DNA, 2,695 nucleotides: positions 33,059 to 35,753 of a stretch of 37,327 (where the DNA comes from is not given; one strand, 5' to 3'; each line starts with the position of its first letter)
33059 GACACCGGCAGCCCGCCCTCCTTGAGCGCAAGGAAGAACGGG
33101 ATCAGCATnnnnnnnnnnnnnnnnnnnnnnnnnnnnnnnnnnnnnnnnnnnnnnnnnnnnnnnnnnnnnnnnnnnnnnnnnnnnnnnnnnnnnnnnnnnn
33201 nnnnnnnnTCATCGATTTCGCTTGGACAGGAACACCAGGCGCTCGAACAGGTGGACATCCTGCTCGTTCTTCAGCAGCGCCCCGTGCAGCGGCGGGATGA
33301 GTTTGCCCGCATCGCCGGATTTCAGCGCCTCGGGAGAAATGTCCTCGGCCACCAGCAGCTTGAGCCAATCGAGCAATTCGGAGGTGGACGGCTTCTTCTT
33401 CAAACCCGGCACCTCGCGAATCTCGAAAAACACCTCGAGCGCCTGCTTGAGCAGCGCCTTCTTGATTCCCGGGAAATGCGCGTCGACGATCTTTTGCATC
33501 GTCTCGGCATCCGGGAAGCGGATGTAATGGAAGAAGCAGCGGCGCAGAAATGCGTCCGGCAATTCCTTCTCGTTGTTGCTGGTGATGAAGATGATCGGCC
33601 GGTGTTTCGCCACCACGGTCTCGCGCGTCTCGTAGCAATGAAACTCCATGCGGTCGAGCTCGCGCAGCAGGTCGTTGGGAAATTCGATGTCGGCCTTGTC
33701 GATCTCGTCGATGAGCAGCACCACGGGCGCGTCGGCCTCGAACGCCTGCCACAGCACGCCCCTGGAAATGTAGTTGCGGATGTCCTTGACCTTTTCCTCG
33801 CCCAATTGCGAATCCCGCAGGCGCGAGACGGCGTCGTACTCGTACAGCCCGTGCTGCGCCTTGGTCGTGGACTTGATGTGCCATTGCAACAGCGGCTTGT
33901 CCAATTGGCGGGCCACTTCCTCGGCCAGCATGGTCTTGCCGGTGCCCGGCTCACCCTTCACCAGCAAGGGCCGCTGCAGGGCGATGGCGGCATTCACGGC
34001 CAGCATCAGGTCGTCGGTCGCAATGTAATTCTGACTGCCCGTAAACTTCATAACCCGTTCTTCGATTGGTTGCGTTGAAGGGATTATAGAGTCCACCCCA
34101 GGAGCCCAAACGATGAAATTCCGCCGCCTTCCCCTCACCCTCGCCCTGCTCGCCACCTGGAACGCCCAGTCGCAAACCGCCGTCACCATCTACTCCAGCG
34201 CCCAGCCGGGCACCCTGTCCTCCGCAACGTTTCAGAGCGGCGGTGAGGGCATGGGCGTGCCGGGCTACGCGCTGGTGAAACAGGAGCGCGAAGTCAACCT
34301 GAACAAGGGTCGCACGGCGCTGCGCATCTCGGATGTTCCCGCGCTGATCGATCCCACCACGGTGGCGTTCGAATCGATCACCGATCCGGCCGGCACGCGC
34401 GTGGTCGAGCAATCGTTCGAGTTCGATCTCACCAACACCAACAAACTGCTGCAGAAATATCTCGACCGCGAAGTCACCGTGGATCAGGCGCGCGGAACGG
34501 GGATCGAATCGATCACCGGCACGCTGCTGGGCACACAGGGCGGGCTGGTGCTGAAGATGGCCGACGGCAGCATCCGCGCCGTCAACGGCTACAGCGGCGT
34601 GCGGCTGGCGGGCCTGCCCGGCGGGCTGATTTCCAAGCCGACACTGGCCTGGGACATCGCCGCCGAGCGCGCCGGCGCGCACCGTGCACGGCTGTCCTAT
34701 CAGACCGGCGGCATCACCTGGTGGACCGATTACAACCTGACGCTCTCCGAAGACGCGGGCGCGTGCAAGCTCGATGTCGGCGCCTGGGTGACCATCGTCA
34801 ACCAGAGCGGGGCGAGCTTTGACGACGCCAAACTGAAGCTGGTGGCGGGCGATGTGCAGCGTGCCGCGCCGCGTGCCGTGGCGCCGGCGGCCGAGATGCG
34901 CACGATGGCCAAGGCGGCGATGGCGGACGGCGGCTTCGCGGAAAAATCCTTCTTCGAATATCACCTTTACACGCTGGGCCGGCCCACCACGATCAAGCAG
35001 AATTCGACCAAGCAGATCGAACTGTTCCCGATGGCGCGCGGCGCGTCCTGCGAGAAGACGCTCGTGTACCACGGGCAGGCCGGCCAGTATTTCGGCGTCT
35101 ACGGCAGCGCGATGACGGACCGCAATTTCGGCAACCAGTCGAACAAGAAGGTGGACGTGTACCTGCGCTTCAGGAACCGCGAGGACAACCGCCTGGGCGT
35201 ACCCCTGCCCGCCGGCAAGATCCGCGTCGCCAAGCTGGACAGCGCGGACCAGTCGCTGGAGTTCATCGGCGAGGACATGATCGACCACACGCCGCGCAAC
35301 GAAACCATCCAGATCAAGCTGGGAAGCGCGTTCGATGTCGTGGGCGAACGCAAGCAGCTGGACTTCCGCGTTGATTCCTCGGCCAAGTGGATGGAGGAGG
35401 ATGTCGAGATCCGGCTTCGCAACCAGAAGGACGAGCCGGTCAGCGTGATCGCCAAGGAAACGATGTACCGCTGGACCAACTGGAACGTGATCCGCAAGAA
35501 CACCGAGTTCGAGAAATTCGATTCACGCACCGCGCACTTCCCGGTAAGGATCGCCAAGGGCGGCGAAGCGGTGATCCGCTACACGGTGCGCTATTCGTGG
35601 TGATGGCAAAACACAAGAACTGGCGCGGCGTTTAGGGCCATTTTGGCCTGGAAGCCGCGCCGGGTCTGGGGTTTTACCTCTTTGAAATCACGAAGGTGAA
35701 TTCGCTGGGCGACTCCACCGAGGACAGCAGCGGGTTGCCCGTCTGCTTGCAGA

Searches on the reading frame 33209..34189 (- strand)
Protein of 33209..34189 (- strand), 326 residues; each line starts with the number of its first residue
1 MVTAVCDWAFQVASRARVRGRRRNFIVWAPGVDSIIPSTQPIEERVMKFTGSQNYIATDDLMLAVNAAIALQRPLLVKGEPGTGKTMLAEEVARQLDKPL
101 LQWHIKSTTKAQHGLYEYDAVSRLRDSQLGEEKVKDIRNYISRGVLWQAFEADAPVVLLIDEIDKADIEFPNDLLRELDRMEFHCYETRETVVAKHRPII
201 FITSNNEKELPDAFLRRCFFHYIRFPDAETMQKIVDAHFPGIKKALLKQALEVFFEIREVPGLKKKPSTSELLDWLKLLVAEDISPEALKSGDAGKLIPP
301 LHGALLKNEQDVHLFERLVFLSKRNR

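Call 29: search_protein_families(library=pfam, proteins=[window:33209-34189:-], max_evalue=0.1)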
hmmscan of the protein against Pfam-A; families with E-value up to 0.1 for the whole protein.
window:33209-34189:- (326 aa): 24 families
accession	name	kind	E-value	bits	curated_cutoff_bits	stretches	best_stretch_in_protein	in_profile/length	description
PF00004.35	AAA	-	1.8e-13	51.5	21.2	1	75-225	1-129/131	ATPase family associated with various cellular activities (AAA)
PF07728.20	AAA_5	-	3e-11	43.9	22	1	74-217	1-138/139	AAA domain (dynein-related subfamily)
PF07724.20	AAA_2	-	8.7e-09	36.1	27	1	76-209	7-128/166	AAA domain (Cdc48 subfamily)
PF13401.12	AAA_22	-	1.9e-08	35.1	27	1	72-180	5-107/130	AAA domain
PF13191.12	AAA_16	-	2.5e-07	31.8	32.6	1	73-172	25-150/167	AAA ATPase domain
PF00158.32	Sigma54_activat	-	3.3e-06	27.3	20.2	1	60-95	10-45/168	Sigma-54 interaction domain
PF12775.13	AAA_7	-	0.0011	19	25.8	1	64-99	25-60/181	P-loop containing dynein motor region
PF24883.2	NPHP3_N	-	0.0015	19.2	24.8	1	74-98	24-48/164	Nephrocystin 3, N-terminal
PF13245.12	AAA_19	-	0.002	18.7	25.1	1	69-179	8-115/134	AAA domain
PF05729.18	NACHT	-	0.0023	18.3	26.7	1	73-98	1-26/167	NACHT domain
PF20720.3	nSTAND3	-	0.0036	17.5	27.2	1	71-96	16-41/155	Novel STAND NTPase 3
PF01078.27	Mg_chelatase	-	0.0039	17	20.3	1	64-96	14-46/207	Magnesium chelatase, subunit ChlI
PF20030.5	bpMoxR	-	0.0064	16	27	1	52-129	11-87/205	MoxR domain in the MoxR-vWA-beta-propeller ternary systems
PF09848.15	SLFN-g3_helicase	-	0.017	14.9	24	1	75-103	4-26/354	Schlafen group 3, DNA/RNA helicase domain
PF00910.28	RNA_helicase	-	0.023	15.6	21.5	1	76-102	2-29/105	RNA helicase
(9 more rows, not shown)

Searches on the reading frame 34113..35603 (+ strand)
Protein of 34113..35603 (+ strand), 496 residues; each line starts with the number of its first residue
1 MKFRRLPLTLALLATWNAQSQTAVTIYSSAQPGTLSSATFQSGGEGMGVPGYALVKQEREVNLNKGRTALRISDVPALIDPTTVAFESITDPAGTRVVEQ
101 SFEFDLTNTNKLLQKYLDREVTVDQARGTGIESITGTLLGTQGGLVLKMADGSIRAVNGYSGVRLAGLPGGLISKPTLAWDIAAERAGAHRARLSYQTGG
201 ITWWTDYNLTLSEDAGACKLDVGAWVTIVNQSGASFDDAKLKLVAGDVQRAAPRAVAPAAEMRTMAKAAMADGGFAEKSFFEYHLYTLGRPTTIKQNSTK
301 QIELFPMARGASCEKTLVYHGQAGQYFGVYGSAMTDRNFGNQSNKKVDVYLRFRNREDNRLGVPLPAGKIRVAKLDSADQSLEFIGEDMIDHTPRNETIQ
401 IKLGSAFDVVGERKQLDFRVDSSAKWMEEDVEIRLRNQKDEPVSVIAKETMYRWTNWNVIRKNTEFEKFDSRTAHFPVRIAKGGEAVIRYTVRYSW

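Call 29: search_protein_families(library=pfam, proteins=[window:34113-35603:+], max_evalue=0.1)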
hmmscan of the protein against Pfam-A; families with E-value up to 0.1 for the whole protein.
window:34113-35603:+ (496 aa): 2 families
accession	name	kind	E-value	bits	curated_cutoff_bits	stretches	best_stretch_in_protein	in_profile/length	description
PF13598.12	DUF4139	-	1.2e-05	25.6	31.8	1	193-451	2-153/205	Domain of unknown function (DUF4139)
PF13600.11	DUF4140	-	0.015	16.1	27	1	52-88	7-43/98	N-terminal domain of unknown function (DUF4140)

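Call 60: search_protein_families(library=ncbifam, proteins=[window:34113-35603:+], max_evalue=0.01)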
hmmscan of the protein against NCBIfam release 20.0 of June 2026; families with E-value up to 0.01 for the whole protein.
window:34113-35603:+ (496 aa): 0 families
